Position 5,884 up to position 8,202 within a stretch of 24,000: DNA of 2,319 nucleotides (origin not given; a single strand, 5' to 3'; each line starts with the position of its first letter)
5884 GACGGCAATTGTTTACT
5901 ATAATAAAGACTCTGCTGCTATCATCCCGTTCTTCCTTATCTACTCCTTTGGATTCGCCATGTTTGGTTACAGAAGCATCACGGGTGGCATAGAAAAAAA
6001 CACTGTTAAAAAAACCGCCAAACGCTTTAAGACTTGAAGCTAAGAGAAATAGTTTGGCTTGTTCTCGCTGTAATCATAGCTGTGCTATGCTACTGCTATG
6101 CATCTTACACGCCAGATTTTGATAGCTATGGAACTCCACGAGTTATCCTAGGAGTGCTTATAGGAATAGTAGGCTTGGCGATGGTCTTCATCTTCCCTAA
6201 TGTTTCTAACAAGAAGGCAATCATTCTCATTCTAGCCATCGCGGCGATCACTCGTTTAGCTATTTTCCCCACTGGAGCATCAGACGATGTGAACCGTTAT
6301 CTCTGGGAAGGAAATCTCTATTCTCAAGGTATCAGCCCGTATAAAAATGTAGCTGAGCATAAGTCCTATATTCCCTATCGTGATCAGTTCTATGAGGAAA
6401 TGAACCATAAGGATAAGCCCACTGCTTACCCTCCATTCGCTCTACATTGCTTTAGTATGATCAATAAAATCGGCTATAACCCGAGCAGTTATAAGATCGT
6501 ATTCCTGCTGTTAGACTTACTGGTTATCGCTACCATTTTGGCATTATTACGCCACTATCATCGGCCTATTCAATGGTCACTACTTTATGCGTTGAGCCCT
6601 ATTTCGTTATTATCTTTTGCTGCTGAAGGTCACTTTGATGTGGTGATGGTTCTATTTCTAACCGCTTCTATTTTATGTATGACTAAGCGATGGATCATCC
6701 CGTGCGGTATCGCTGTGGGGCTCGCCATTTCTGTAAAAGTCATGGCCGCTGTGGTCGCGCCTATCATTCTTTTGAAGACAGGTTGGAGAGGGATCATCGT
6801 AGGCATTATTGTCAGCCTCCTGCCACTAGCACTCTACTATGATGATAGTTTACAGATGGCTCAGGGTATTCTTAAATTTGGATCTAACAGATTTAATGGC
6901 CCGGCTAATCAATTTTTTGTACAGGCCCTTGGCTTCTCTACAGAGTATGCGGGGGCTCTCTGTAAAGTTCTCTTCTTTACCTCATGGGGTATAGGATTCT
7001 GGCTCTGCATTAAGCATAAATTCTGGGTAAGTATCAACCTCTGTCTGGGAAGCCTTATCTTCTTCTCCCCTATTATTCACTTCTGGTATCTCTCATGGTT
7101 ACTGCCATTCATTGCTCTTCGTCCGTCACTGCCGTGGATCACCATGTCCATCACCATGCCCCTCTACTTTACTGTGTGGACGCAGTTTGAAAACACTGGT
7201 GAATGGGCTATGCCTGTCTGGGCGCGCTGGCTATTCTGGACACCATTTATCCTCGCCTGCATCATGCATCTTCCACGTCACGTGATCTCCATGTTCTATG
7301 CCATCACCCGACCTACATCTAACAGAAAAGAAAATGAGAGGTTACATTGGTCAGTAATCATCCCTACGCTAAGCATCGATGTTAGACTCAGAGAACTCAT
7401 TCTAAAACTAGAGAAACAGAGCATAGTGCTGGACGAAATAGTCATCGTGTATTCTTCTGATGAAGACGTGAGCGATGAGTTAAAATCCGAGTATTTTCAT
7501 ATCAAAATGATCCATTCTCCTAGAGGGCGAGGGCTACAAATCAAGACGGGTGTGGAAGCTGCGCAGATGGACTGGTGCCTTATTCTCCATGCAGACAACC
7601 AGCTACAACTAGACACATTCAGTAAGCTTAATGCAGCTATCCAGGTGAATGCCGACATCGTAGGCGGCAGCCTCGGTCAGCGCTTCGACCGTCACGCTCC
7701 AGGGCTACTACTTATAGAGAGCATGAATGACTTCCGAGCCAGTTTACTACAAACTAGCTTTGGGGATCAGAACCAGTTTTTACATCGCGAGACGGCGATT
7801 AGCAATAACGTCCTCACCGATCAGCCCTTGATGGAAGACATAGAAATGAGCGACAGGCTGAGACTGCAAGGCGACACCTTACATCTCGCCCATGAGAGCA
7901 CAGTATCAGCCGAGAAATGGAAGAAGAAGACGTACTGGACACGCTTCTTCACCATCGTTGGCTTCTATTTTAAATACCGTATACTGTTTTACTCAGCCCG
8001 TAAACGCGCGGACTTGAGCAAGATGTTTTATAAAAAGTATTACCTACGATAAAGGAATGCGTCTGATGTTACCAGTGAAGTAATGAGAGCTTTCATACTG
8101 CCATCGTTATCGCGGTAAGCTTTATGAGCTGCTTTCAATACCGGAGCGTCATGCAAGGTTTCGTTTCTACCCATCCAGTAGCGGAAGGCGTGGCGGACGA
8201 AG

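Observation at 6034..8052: Transferase 2 of the arsenosugar set is fused to a large GT-C-like polytopic membrane domain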

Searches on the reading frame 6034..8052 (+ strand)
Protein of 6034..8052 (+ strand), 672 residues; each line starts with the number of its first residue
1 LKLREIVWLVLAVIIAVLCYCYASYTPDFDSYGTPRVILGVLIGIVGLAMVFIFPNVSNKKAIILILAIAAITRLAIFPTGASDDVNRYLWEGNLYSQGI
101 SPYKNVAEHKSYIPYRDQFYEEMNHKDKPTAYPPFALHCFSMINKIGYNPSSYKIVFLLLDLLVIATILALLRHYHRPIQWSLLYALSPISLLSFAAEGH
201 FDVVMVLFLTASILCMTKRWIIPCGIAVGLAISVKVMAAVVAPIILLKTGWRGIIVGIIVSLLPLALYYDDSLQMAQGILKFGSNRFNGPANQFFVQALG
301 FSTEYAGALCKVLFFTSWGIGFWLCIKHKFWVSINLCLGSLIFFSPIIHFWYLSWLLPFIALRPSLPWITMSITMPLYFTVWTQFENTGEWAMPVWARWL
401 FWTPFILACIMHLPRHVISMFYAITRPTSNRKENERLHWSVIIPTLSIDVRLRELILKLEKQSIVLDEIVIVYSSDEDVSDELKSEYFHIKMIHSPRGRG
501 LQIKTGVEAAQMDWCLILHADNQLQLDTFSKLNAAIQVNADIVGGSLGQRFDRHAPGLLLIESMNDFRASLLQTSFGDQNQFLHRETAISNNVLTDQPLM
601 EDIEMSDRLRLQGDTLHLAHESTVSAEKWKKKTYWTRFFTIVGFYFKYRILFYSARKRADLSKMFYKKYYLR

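Call 5: search_protein_families(library=ncbifam, proteins=[window:6034-8052:+], max_evalue=0.01)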
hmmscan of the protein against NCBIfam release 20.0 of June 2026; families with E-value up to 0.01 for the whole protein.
window:6034-8052:+ (672 aa): 4 families
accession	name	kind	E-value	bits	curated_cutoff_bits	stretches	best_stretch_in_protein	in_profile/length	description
TIGR04283.1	glyco_like_mftF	equivalog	2.3e-37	128.7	182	1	440-649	2-209/221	TIGR04283 family arsenosugar biosynthesis glycosyltransferase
NF045692.1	OglycostaseCruG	equivalog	0.0026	16.7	600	1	438-528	42-144/386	2'-O-glycosyltransferase CruG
NF041875.1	EPS_EpsD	equivalog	0.0059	16.1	370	0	440-531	2-99/325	exopolysaccharide biosynthesis glycosyltransferase EpsD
NF007482.0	PRK10073.1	equivalog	0.0075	15.3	423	0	434-539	3-114/334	glycosyltransferase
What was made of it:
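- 7345..8049 (+): Cytoplasmic GT2 (GT-A fold) domain, TIGR04283-like but sub-threshold. TIGR04283 128.7 bits against a cut-off of 182, E = 2.3e-37; the next family is at E = 0.0026 (call 5).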

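Call 6: search_protein_families(library=pfam, proteins=[window:6034-8052:+], max_evalue=0.01)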
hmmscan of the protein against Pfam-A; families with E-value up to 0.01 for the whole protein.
window:6034-8052:+ (672 aa): 3 families
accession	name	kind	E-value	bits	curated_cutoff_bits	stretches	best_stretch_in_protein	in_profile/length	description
PF00535.33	Glycos_transf_2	-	1e-11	45.5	23.3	1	440-553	1-121/168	Glycosyl transferase family 2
PF09594.16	GT87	-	1.3e-08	35.4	25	1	132-273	3-152/237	Glycosyltransferase family 87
PF13641.12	Glyco_tranf_2_3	-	0.00023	21.7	27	1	440-547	4-123/230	Glycosyltransferase like family 2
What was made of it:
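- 6034..7323 (+): GT-C membrane domain (residues 1-430), PimE/ALG3/PIG-M-like. Pfam GT87 35.4 bits against a cut-off of 25 (call 6).
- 7345..8049 (+): PF00535 45.5 bits (call 6).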

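Call 10: find_homologous_proteins(query=window:6034-8049:+, max_evalue=0.00001)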
Query window:6034-8049:+ (672 aa): 97 proteins with E <= 0.00001 among 8000 candidates.
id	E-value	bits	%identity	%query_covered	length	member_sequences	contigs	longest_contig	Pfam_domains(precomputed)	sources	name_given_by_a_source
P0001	0.0e+0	1545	100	100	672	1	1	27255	PF09594.17,PF26314.1,PF00535.33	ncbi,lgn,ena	-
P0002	0.0e+0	1330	84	100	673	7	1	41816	PF09594.17,PF13641.13,PF26314.1,PF00535.33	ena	-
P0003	0.0e+0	1114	70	100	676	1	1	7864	PF09594.17,PF13641.13,PF26314.1,PF00535.33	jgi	-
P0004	0.0e+0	1066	67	100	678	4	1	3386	PF09594.17,PF26314.1,PF00535.33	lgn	-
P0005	0.0e+0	1055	71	92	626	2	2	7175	PF09594.17,PF13641.13,PF26314.1,PF00535.33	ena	-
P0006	3.9e-287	972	67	92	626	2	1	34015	PF09594.17,PF26314.1,PF00535.33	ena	-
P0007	7.8e-253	859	56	98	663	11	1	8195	PF26314.1,PF00535.33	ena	-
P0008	1.3e-240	819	52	100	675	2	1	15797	PF09594.17,PF26314.1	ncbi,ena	-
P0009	6.9e-225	767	52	96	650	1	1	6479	PF09594.17,PF26314.1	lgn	-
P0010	3.4e-219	748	49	100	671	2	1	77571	PF09594.17,PF13641.13,PF26314.1,PF00535.33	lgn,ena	-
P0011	6.7e-214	730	48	100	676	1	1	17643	PF09594.17,PF13641.13,PF26314.1,PF00535.33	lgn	-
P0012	3.0e-206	705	47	100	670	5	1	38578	PF13641.13,PF26314.1,PF00535.33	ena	-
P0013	5.1e-197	675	71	58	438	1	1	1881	PF13641.13,PF00535.33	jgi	-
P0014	2.4e-196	672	46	99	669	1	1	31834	PF09594.17,PF13641.13,PF26314.1,PF00535.33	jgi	-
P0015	3.3e-196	672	47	100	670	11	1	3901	PF26314.1,PF00535.33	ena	-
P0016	2.8e-193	662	45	100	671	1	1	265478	PF09594.17,PF26314.1,PF00535.33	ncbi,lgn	ncbi:MAG: glycosyltransferase [Akkermansiaceae bacterium]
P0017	1.1e-192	660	45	100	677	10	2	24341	PF09594.17,PF13641.13,PF26314.1,PF00535.33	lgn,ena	-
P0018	8.4e-172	591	42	100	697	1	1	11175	PF09594.17,PF13641.13,PF26314.1,PF00535.33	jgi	-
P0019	3.0e-156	540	40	100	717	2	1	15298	PF13641.13,PF26314.1,PF00535.33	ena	-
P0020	1.4e-149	518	39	100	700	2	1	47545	PF26314.1,PF00535.33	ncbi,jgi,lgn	-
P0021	9.7e-149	515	53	62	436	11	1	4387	PF09594.17,PF26314.1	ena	-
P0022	1.1e-145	505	50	65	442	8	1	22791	PF09594.17,PF26314.1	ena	-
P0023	3.4e-144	500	51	63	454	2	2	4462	PF26314.1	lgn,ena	-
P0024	4.1e-142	493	49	62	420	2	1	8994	PF26314.1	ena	-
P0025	6.7e-140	486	49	65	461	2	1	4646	PF09594.17,PF26314.1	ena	-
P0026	8.9e-138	479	50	62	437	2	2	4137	PF09594.17,PF26314.1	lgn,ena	-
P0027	3.2e-137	477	38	100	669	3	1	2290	PF09594.17,PF13641.13,PF26314.1,PF00535.33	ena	-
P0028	1.8e-136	474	47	65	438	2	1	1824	PF09594.17,PF26314.1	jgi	-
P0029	1.4e-132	462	37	100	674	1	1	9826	PF13641.13,PF26314.1,PF00535.33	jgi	-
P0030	2.0e-131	458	38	100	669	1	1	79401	PF09594.17,PF13641.13,PF26314.1,PF00535.33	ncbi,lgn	ncbi:MAG: glycosyltransferase [Verrucomicrobiota bacterium]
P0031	3.0e-127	444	36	100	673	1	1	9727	PF09594.17,PF13641.13,PF26314.1,PF00535.33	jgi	jgi:hypothetical protein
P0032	3.6e-127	444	36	100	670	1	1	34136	PF13641.13,PF26314.1,PF00535.33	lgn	-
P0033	2.8e-124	434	35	100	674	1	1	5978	PF09594.17,PF13641.13,PF26314.1,PF00535.33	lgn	-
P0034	1.2e-123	432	37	97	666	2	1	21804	PF13641.13,PF26314.1,PF00535.33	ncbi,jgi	-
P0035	3.0e-120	421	35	100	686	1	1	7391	PF13641.13,PF26314.1,PF00535.33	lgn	-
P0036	1.4e-116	409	37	93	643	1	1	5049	PF09594.17,PF13641.13,PF26314.1,PF00535.33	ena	-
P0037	1.0e-115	406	49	57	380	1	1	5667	PF09594.17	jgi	-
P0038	3.3e-114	401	34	94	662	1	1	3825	PF26314.1,PF00535.33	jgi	jgi:rSAM/selenodomain-associated transferase 2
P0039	1.9e-113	398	35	99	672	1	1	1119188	PF13641.13,PF26314.1,PF00535.33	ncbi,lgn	-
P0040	6.9e-112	393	35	93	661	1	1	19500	PF09594.17,PF13641.13,PF26314.1,PF00535.33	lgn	-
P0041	2.9e-109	385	35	97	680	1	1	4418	PF09594.17,PF13641.13,PF00535.33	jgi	jgi:hypothetical protein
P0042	1.4e-108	382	34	96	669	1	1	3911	PF13641.13,PF26314.1,PF00535.33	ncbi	ncbi:MAG: glycosyltransferase [Puniceicoccales bacterium]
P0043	1.6e-107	379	34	93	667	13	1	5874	PF09594.17,PF13641.13,PF26314.1,PF00535.33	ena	-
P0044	3.5e-107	378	33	93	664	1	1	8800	PF09594.17,PF26314.1,PF00535.33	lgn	-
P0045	6.1e-106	374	35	99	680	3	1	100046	PF26314.1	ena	-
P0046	1.6e-105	372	34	93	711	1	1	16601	PF09594.17,PF26314.1,PF00535.33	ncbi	-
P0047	5.9e-105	370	34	99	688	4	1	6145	PF26314.1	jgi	-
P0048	2.0e-104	369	34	99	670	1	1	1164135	PF26314.1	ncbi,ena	-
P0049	2.2e-102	362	34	99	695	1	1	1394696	PF26314.1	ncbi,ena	-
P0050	2.3e-102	362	34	99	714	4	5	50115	PF26314.1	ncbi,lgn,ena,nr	ncbi:MAG: hypothetical protein IZT59_01730 [Verrucomicrobia bacterium]|nr:hypothetical protein [Verr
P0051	2.4e-102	362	34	99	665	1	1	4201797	PF26314.1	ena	-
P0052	3.1e-102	361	33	100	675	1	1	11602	PF26314.1,PF00535.33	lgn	-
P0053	2.2e-101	358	33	99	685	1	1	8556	PF26314.1,PF00535.33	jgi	jgi:Glycosyl transferase family 2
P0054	3.0e-100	355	33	99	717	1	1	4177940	PF26314.1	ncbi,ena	-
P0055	5.1e-99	351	34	99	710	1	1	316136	PF26314.1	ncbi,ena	-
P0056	1.7e-98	349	34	93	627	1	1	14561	PF26314.1,PF00535.33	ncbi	-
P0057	2.1e-98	349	34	99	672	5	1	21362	PF26314.1,PF00535.33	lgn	-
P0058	4.1e-97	344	32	92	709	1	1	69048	PF13641.13,PF26314.1,PF00535.33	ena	-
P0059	5.2e-97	344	34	93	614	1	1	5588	PF26314.1,PF00535.33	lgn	-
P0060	2.3e-96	342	33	99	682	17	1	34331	PF26314.1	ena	-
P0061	6.1e-96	341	33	92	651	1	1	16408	PF09594.17,PF26314.1,PF00535.33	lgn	-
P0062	1.3e-95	339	34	88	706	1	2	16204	PF26314.1,PF00535.33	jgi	-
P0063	1.5e-95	339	32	95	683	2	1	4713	PF13641.13,PF26314.1,PF00535.33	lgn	-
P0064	2.5e-95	338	33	100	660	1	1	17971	PF26314.1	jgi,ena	jgi:hypothetical protein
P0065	3.1e-95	338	33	93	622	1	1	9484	PF26314.1,PF00535.33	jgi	jgi:hypothetical protein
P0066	3.4e-95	338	32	93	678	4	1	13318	PF09594.17,PF13641.13,PF26314.1,PF00535.33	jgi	jgi:hypothetical protein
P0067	5.1e-95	337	30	93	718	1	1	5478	PF26314.1,PF00535.33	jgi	jgi:GT2 family glycosyltransferase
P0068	6.0e-95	337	31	99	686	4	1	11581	PF09594.17,PF13641.13,PF26314.1,PF00535.33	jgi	jgi:hypothetical protein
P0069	8.2e-95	337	30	93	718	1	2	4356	PF26314.1,PF00535.33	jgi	-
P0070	1.5e-93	333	32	99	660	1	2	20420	PF26314.1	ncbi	-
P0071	3.9e-93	331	33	93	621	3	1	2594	PF26314.1,PF00535.33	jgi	jgi:hypothetical protein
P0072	7.6e-93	330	32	94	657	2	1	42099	PF26314.1,PF00535.33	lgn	-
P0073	1.2e-92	330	31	99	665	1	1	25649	PF09594.17,PF26314.1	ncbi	ncbi:MAG: glycosyltransferase 87 family protein [Luteolibacter sp.]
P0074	1.3e-91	326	32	99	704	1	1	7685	PF06728.20,PF26314.1,PF00535.33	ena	-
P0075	1.6e-91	326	32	93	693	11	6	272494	PF13641.13,PF26314.1,PF00535.33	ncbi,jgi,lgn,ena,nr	ncbi:hypothetical protein D3OALGB2SA_5102 [Olavius algarvensis associated proteobacterium Delta 3]|n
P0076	3.9e-90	321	31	92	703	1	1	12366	PF09594.17,PF13641.13,PF26314.1,PF00535.33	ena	-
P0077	9.2e-90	320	33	92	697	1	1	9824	PF13641.13,PF26314.1,PF00535.33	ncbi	-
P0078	1.5e-89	319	32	91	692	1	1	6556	PF09594.17,PF13641.13,PF26314.1,PF00535.33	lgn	-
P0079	2.4e-86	309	32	92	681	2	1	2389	PF13641.13,PF26314.1,PF00535.33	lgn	-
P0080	1.6e-85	306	32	93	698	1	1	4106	PF13641.13,PF26314.1,PF00535.33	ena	-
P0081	3.3e-85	305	30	95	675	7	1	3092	PF13641.13,PF26314.1,PF00535.33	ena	-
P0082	5.1e-84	301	31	92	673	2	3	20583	PF09594.17,PF13641.13,PF26314.1,PF00535.33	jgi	-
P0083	6.5e-74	268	31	94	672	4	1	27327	PF13641.13,PF26314.1,PF00535.33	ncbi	-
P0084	1.6e-72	263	35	71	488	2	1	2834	PF26314.1,PF00535.33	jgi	-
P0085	1.7e-67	247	31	93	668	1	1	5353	PF13641.13,PF26314.1,PF00535.33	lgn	-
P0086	3.0e-63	232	30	94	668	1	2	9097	PF13641.13,PF26314.1,PF00535.33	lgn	-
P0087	6.0e-51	192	33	54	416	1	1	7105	PF09594.17,PF26314.1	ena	-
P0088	2.0e-27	114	27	50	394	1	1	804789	PF09594.17,PF26314.1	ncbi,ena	-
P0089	5.7e-26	109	26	57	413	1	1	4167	PF26314.1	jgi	-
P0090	3.6e-25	107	25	50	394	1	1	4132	PF26314.1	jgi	jgi:alpha-1,6-mannosyltransferase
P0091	3.2e-24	103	26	48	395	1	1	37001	PF26314.1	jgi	jgi:hypothetical protein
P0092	1.3e-22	98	26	53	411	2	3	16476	PF26314.1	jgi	jgi:hypothetical protein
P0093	7.5e-21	92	27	47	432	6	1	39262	PF09594.17,PF26314.1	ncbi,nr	ncbi:MAG TPA: glycosyltransferase 87 family protein [Myxococcales bacterium]|nr:glycosyltransferase 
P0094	2.5e-18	84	27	53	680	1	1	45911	PF26314.1,PF00535.33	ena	-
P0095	9.5e-12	62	23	51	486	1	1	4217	PF26314.1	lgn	-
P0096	6.2e-10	56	26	45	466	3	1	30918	PF09594.17,PF26314.1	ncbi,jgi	-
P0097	2.4e-9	54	27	34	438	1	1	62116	PF13641.13,PF09837.16,PF00535.33,PF12804.14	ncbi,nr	ncbi:MAG: TIGR04283 family arsenosugar biosynthesis glycosyltransferase [Verrucomicrobia bacterium]|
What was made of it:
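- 6034..8052 (+): Whole 672-aa bifunctional ORF (GT-C::GT2), TTG start. An identical protein, P0001, is in the public collection, and about 80 full-length homologue clusters exist (call 10).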

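Call 13: find_encoding_contigs(protein=P0001, flank=10000, max_places=3)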
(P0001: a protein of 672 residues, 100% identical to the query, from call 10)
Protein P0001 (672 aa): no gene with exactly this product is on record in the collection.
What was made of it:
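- Tried and rejected: Looking up the exact source contig of P0001: not on record (call 13).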

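Call 14: find_encoding_contigs(protein=P0016, flank=10000, max_places=2)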
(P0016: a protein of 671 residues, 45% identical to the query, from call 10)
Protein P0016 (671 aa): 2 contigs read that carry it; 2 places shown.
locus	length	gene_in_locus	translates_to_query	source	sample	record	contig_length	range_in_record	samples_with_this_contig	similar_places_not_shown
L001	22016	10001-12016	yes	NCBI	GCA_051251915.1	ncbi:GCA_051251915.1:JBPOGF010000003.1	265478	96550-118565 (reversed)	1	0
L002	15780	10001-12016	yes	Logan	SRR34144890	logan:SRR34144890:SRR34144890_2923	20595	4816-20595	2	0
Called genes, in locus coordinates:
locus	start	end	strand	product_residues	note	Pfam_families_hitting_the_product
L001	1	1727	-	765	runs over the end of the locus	PF01839:FG-GAP (faint), PF13517:FG-GAP_3 (faint), PF13385:Laminin_G_3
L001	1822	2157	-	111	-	PF00581:Rhodanese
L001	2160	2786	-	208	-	PF03734:YkuD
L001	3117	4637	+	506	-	PF08757:CotH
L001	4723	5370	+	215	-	PF16316:DUF4956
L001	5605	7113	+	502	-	-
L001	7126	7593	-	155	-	PF00383:dCMP_cyt_deam_1, PF14437:MafB19-deam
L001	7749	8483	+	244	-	PF04784:DUF547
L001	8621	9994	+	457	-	PF13506:Glyco_transf_21, PF00535:Glycos_transf_2, PF13641:Glyco_tranf_2_3, PF13632:Glyco_trans_2_3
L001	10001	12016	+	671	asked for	PF26314:MptA_B_family, PF09594:GT87 (weak), PF00535:Glycos_transf_2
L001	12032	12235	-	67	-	-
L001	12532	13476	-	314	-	PF00005:ABC_tran, PF13304:AAA_21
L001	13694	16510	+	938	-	PF16078:2-oxogl_dehyd_N, PF00676:E1_dh, PF02779:Transket_pyr, PF16870:OxoGdeHyase_C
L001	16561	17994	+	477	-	PF00364:Biotin_lipoyl, PF25984:BSH_YknX (faint), PF25997:BSH_YhbJ (faint), PF25919:BSH_CusB (faint), PF00364:Biotin_lipoyl, PF00198:2-oxoacid_dh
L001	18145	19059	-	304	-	PF07589:PEP_exosort_dom (weak)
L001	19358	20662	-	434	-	PF00072:Response_reg, PF00158:Sigma54_activat (faint), PF14532:Sigma54_activ_2, PF25601:AAA_lid_14, PF02954:HTH_8 (weak)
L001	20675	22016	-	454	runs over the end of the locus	PF00512:HisKA (weak), PF02518:HATPase_c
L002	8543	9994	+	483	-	PF13506:Glyco_transf_21, PF13641:Glyco_tranf_2_3, PF00535:Glycos_transf_2, PF13632:Glyco_trans_2_3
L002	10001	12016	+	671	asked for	PF26314:MptA_B_family, PF09594:GT87 (weak), PF00535:Glycos_transf_2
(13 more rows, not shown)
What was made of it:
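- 6034..7323 (+): PF26314 MptA_B_family in precomputed hits (calls 10, 14).
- On GT-C superfamily, GT87/PimE-like (Pfam PF09594; PF26314 MptA_B_family): PF26314 and PF09594 are listed for the identical protein P0001 and for most homologues (calls 10, 14).
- Closest known: PimE. Same: Pfam GT87 is above threshold, and PF26314 MptA_B_family is present (calls 6, 14).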

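Call 15: find_encoding_contigs(protein=P0039, flank=10000, max_places=1)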
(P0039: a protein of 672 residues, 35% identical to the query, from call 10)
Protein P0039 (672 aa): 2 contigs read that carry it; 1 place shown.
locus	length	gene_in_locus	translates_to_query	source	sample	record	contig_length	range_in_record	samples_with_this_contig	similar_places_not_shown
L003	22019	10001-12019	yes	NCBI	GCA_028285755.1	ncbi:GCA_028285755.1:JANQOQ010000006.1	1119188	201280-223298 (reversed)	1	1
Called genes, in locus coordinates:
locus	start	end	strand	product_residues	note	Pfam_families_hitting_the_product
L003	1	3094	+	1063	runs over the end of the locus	PF09990:DUF2231 (weak), PF07635:PSCyt1, PF13442:Cytochrome_CBB3 (faint), PF07583:PSCyt2, PF07587:PSD1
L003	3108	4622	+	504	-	PF07394:DUF1501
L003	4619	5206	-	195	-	PF08212:Lipocalin_2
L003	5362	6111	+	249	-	PF04784:DUF547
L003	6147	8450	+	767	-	PF00070:Pyr_redox (faint), PF07992:Pyr_redox_2, PF13738:Pyr_redox_3, PF12801:Fer4_5, PF13237:Fer4_10, PF14697:Fer4_21 (weak), PF12838:Fer4_7 (weak), PF13187:Fer4_9 (weak), +5 more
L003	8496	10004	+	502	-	PF00535:Glycos_transf_2, PF13641:Glyco_tranf_2_3, PF13506:Glyco_transf_21, PF13632:Glyco_trans_2_3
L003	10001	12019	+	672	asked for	PF26314:MptA_B_family, PF00535:Glycos_transf_2, PF13641:Glyco_tranf_2_3 (weak)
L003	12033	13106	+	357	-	-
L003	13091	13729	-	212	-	PF09837:DUF2064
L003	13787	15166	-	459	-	PF22725:GFO_IDH_MocA_C3 (faint), PF01408:GFO_IDH_MocA, PF19051:GFO_IDH_MocA_C2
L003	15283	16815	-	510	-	PF00884:Sulfatase, PF01663:Phosphodiest, PF16347:SGSH_C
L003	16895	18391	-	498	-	PF01120:Alpha_L_fucos, PF16757:Fucosidase_C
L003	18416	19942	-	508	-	PF01120:Alpha_L_fucos, PF14871:GHL6 (weak), PF16757:Fucosidase_C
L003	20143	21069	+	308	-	PF01156:IU_nuc_hydro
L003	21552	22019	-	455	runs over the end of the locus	PF00884:Sulfatase, PF01663:Phosphodiest, PF16347:SGSH_C, PF14707:Sulfatase_C (weak)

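Call 16: find_encoding_contigs(protein=P0075, flank=10000, max_places=1)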
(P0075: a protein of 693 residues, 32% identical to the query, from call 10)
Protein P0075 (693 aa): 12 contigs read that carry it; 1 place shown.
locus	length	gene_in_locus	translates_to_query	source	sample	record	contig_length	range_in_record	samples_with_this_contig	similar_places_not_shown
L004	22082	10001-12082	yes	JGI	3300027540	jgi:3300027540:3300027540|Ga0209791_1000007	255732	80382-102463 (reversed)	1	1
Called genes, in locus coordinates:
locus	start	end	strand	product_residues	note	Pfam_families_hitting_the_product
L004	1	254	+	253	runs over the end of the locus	PF09335:VTT_dom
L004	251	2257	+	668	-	PF00456:Transketolase_N, PF02779:Transket_pyr, PF02780:Transketolase_C, PF22613:Transketolase_C_1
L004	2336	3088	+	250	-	PF01182:Glucosamine_iso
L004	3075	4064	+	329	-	PF02685:Glucokinase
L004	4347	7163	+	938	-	PF00923:TAL_FSA, PF00342:PGI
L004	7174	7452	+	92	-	-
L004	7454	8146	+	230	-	PF06026:Rib_5-P_isom_A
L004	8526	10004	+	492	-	PF13641:Glyco_tranf_2_3, PF00535:Glycos_transf_2, PF13506:Glyco_transf_21, PF13632:Glyco_trans_2_3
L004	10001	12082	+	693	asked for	PF26314:MptA_B_family, PF13641:Glyco_tranf_2_3 (weak), PF00535:Glycos_transf_2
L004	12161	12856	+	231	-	PF00072:Response_reg, PF00486:Trans_reg_C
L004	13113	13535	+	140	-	PF02518:HATPase_c, PF13589:HATPase_c_3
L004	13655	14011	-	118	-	-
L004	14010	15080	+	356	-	PF01547:SBP_bac_1, PF13416:SBP_bac_8, PF13531:SBP_bac_11, PF13343:SBP_bac_6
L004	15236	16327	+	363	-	PF00005:ABC_tran, PF08402:TOBE_2 (faint)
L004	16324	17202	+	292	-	PF00528:BPD_transp_1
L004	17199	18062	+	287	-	PF00528:BPD_transp_1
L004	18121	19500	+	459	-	PF03315:SDH_beta, PF03313:SDH_alpha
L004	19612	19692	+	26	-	-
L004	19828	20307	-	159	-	PF02562:PhoH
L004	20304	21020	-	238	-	PF13638:PIN_4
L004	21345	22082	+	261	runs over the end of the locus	PF08867:FRG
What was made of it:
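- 4532..6037 (+): Upstream partner: 501-aa membrane GT2 of the processive-synthase type (D, D, D, QQFRW), translationally coupled through a TTGA overlap at 6034-6037. The called upstream gene's stop overlaps the fusion's start by 4 nt in L003 and L004 (calls 15, 16).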

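Call 17: find_encoding_contigs(protein=P0048, flank=10000, max_places=1)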
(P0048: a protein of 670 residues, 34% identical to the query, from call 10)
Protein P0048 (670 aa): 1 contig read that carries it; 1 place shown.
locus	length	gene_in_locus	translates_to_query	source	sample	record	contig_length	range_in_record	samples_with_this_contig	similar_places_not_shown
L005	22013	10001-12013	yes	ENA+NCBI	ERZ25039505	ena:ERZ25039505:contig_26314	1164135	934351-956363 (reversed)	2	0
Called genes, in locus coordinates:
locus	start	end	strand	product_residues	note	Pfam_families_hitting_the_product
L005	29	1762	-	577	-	PF00012:HSP70, PF06723:MreB_Mbl, PF00012:HSP70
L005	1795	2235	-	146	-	-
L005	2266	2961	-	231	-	PF00494:SQS_PSY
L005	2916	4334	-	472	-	PF10502:Peptidase_S26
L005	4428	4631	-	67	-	-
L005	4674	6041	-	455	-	PF02450:LCAT (weak), PF24096:DUF7379 (weak)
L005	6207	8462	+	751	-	PF00890:FAD_binding_2 (faint), PF01134:GIDA (faint), PF07992:Pyr_redox_2, PF13738:Pyr_redox_3, PF00070:Pyr_redox (weak), PF12801:Fer4_5 (weak), PF13237:Fer4_10, PF14697:Fer4_21 (weak), +5 more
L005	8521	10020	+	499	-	PF13506:Glyco_transf_21, PF13641:Glyco_tranf_2_3, PF00535:Glycos_transf_2, PF13632:Glyco_trans_2_3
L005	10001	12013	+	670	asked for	PF26314:MptA_B_family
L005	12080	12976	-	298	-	PF00080:Sod_Cu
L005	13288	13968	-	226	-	PF01209:Ubie_methyltran, PF01135:PCMT (weak), PF05175:MTS (weak), PF13489:Methyltransf_23, PF13847:Methyltransf_31, PF08241:Methyltransf_11, PF08242:Methyltransf_12, PF13649:Methyltransf_25, +1 more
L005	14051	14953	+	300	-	PF06283:ThuA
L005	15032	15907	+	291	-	PF00763:THF_DHG_CYH, PF02882:THF_DHG_CYH_C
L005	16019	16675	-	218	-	PF13640:2OG-FeII_Oxy_3, PF13661:2OG-FeII_Oxy_4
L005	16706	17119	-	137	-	-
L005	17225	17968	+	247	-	PF01738:DLH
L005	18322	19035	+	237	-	-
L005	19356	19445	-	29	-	-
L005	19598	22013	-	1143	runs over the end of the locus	PF12708:Pect-lyase_RHGA_epim, PF07691:PA14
